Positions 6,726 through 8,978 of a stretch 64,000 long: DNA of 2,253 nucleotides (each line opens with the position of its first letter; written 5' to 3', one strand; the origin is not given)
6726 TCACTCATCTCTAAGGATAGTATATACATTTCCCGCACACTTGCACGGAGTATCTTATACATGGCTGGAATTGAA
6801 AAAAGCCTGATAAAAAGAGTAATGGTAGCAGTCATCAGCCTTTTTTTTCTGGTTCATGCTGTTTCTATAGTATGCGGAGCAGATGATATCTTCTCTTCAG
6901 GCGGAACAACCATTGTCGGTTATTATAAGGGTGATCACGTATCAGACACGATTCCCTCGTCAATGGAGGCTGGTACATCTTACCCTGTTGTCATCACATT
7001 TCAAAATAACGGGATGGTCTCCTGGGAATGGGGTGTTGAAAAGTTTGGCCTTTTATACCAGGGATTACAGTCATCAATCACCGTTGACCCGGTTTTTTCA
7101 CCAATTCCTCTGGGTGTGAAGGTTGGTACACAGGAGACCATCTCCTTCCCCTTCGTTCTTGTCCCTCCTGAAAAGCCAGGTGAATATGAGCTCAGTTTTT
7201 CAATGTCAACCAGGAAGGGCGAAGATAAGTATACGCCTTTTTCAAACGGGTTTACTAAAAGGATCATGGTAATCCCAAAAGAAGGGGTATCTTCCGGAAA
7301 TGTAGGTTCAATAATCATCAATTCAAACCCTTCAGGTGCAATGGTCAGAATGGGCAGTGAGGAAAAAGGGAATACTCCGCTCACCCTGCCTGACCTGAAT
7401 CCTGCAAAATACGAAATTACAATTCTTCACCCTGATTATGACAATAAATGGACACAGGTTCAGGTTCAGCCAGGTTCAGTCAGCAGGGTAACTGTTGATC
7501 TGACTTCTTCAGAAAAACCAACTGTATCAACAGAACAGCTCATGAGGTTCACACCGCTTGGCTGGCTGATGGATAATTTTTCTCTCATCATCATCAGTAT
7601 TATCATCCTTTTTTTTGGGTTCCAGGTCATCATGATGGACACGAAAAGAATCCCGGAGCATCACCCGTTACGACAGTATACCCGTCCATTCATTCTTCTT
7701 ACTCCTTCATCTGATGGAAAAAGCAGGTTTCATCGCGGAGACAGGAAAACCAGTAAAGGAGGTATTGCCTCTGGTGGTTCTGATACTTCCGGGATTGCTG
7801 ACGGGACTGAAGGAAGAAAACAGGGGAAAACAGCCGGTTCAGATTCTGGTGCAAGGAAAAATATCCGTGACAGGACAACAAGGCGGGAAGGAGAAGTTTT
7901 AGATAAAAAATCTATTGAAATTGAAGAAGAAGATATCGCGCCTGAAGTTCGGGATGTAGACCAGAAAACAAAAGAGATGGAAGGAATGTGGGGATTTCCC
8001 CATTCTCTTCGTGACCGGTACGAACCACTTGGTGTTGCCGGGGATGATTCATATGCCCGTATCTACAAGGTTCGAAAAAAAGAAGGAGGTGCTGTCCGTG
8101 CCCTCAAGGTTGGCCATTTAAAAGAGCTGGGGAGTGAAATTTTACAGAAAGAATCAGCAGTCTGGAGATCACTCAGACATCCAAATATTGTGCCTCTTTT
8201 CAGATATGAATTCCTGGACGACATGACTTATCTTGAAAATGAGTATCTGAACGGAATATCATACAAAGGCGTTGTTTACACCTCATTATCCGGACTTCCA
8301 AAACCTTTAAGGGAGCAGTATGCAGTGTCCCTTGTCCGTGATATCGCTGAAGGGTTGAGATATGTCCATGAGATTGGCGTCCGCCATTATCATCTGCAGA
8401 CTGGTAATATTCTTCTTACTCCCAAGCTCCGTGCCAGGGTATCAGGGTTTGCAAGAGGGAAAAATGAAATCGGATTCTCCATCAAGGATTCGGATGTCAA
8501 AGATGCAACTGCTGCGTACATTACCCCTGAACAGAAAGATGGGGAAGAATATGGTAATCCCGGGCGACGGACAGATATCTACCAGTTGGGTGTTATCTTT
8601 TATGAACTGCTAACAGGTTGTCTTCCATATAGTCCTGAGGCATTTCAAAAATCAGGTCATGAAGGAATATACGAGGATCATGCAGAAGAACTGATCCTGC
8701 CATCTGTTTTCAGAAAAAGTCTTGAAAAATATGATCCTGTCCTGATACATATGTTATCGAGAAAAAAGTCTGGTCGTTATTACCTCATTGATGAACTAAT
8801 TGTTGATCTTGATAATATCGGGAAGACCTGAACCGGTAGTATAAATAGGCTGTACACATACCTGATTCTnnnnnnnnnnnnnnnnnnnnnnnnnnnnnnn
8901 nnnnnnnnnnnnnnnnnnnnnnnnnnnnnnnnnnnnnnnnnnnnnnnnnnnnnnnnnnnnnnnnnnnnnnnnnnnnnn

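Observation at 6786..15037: Operon of three paralogous receptor-like membrane proteins (Ig-like + PEGA ectodomain / TM / kinase-like endodomain) plus an anchored TPR protein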

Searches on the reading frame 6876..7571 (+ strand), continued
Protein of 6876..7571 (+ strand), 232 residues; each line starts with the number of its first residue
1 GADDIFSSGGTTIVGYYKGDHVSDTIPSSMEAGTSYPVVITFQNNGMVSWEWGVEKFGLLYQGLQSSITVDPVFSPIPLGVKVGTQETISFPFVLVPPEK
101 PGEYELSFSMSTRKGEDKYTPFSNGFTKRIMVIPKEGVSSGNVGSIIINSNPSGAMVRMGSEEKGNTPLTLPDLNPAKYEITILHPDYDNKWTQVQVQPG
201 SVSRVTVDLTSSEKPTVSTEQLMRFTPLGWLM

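Call 47: find_encoding_contigs(protein=P0271, flank=10000, max_places=2)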
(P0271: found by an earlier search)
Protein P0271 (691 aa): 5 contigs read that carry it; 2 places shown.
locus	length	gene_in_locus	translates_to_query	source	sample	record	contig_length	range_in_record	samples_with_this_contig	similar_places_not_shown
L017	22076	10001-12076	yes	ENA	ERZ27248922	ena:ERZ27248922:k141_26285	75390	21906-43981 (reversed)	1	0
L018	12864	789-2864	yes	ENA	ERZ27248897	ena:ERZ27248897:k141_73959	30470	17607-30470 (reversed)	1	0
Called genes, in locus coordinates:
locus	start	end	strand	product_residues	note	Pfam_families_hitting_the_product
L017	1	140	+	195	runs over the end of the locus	PF00347:Ribosomal_L6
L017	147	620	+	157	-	PF01655:Ribosomal_L32e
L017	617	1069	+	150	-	PF01280:Ribosomal_L19e, PF25476:Ribosomal_L19e_C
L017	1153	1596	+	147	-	PF17144:Ribosomal_L5e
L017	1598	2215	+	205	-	PF00333:Ribosomal_S5, PF03719:Ribosomal_S5_C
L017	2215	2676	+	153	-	PF00327:Ribosomal_L30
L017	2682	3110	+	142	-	PF00828:Ribosomal_L27A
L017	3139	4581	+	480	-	PF10559:Plug_translocon, PF00344:SecY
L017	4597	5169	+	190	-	PF13238:AAA_18 (weak), PF13207:AAA_17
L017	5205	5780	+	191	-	PF01956:EMC3_TMCO1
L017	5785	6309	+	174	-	PF13189:Cytidylate_kin2, PF13207:AAA_17, PF13238:AAA_18, PF02224:Cytidylate_kin (weak)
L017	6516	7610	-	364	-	PF01594:AI-2E_transport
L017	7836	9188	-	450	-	PF00501:AMP-binding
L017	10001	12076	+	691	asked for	PF08308:PEGA, PF00069:Pkinase, PF07714:PK_Tyr_Ser-Thr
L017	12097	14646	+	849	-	PF08308:PEGA, PF13414:TPR_11 (faint), PF00515:TPR_1 (faint), PF07719:TPR_2 (faint), PF13432:TPR_16 (weak), PF14559:TPR_19 (weak), PF00069:Pkinase, PF07714:PK_Tyr_Ser-Thr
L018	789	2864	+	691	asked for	PF08308:PEGA, PF00069:Pkinase, PF07714:PK_Tyr_Ser-Thr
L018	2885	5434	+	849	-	PF08308:PEGA, PF13414:TPR_11 (faint), PF00515:TPR_1 (faint), PF07719:TPR_2 (faint), PF13432:TPR_16 (weak), PF14559:TPR_19 (weak), PF00069:Pkinase, PF07714:PK_Tyr_Ser-Thr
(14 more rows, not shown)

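Call 66: search_protein_families(library=pfam, alignment_id=A2, max_evalue=0.01)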
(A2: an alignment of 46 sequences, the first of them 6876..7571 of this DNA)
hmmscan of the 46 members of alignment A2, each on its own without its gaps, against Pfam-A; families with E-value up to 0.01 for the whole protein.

A. member 1, window:6876-7571:+ (232 aa): 3 families
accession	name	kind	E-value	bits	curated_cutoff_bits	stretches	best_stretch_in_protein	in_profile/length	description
PF08308.17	PEGA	-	6.3e-13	48.9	20.8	1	144-211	2-69/71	PEGA domain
PF16158.11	N_BRCA1_IG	-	0.00028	21.8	28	0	29-116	7-96/108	Ig-like domain from next to BRCA1 gene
PF13620.12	CarboxypepD_reg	-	0.00042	21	32.3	1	170-210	41-82/82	Carboxypeptidase regulatory-like domain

B. families by the number of members that match (of 46 scanned): 20 families
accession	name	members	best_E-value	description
PF00069.31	Pkinase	43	3.7e-27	Protein kinase domain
PF07714.23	PK_Tyr_Ser-Thr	43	3e-19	Protein tyrosine and serine/threonine kinase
PF08308.17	PEGA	43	6.8e-14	PEGA domain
PF13620.12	CarboxypepD_reg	19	1.9e-05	Carboxypeptidase regulatory-like domain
PF14559.12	TPR_19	17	8.2e-08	Tetratricopeptide repeat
PF13428.12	TPR_14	16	3.3e-06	Tetratricopeptide repeat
PF16158.11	N_BRCA1_IG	15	1.8e-05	Ig-like domain from next to BRCA1 gene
PF13432.12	TPR_16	11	3.3e-06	Tetratricopeptide repeat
PF13181.12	TPR_8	9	0.00011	Tetratricopeptide repeat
PF07719.23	TPR_2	8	2.1e-05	Tetratricopeptide repeat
PF13174.12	TPR_6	7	0.00061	Tetratricopeptide repeat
PF00515.34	TPR_1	6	4.8e-07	Tetratricopeptide repeat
PF13431.12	TPR_17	3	0.00099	Tetratricopeptide repeat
PF13371.12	TPR_9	2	0.0013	Tetratricopeptide repeat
PF12895.13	ANAPC3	2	0.0015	Anaphase-promoting complex, cyclosome, subunit 3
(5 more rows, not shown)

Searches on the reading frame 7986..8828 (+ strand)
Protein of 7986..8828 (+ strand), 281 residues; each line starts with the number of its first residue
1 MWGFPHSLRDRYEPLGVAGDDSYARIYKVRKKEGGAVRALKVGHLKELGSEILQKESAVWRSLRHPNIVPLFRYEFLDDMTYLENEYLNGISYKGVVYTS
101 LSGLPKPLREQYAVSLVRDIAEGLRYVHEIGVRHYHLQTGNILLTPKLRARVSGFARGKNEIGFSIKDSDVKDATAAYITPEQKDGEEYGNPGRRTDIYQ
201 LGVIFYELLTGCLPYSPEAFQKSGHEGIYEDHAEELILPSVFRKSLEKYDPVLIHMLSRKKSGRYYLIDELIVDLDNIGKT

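Call 6: search_solved_structures(query=window:7986-8828:+, show_alignments=3, max_evalue=0.00001)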
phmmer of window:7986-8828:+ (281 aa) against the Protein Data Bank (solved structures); distinct sequences matched with E-value up to 0.00001: 1000 (the best 60 are shown).
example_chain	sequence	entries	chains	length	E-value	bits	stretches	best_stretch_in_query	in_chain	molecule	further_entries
6i2p_A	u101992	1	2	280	5.6e-20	75.1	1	5-276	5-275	Serine/threonine-protein kinase PknB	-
3f61_A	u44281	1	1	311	6.7e-20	74.9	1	5-276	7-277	Serine/threonine-protein kinase pknB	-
3f69_A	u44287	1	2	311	9.7e-20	74.3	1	5-276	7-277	Serine/threonine-protein kinase pknB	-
5u94_A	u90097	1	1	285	1.3e-19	73.9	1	5-276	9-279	Serine/threonine-protein kinase PknB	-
3ori_A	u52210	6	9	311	1.3e-19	73.9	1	5-276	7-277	Serine/threonine protein kinase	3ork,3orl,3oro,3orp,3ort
6b2p_A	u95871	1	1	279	1.3e-19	73.9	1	5-276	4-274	Serine/threonine-protein kinase PknB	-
3orm_A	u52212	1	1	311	1.4e-19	73.8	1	5-276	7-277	Serine/threonine protein kinase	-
9ruj_A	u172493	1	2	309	1.5e-19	73.7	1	33-276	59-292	Serine/threonine-protein kinase StkP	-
1o6y_A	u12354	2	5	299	1.6e-19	73.6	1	5-276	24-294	SERINE/THREONINE-PROTEIN KINASE PKNB | Probable serine/threonine-protein kinase pknB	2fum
1mru_A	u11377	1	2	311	1.8e-19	73.5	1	5-276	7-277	Probable serine/threonine-protein kinase pknB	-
9ruk_A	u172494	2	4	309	2.1e-19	73.2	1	33-276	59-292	Serine/threonine-protein kinase StkP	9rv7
9ru3_A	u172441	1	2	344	3e-19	72.7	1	33-276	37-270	Serine/threonine-protein kinase StkP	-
2r0i_A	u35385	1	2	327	2.1e-16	63.4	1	12-219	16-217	Serine/threonine-protein kinase MARK2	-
1zmu_A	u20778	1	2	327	2.1e-16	63.4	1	12-219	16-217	MAP/Microtubule affinity regulating kinase 2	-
5eak_A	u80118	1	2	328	2.2e-16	63.3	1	12-219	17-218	Serine/threonine-protein kinase MARK2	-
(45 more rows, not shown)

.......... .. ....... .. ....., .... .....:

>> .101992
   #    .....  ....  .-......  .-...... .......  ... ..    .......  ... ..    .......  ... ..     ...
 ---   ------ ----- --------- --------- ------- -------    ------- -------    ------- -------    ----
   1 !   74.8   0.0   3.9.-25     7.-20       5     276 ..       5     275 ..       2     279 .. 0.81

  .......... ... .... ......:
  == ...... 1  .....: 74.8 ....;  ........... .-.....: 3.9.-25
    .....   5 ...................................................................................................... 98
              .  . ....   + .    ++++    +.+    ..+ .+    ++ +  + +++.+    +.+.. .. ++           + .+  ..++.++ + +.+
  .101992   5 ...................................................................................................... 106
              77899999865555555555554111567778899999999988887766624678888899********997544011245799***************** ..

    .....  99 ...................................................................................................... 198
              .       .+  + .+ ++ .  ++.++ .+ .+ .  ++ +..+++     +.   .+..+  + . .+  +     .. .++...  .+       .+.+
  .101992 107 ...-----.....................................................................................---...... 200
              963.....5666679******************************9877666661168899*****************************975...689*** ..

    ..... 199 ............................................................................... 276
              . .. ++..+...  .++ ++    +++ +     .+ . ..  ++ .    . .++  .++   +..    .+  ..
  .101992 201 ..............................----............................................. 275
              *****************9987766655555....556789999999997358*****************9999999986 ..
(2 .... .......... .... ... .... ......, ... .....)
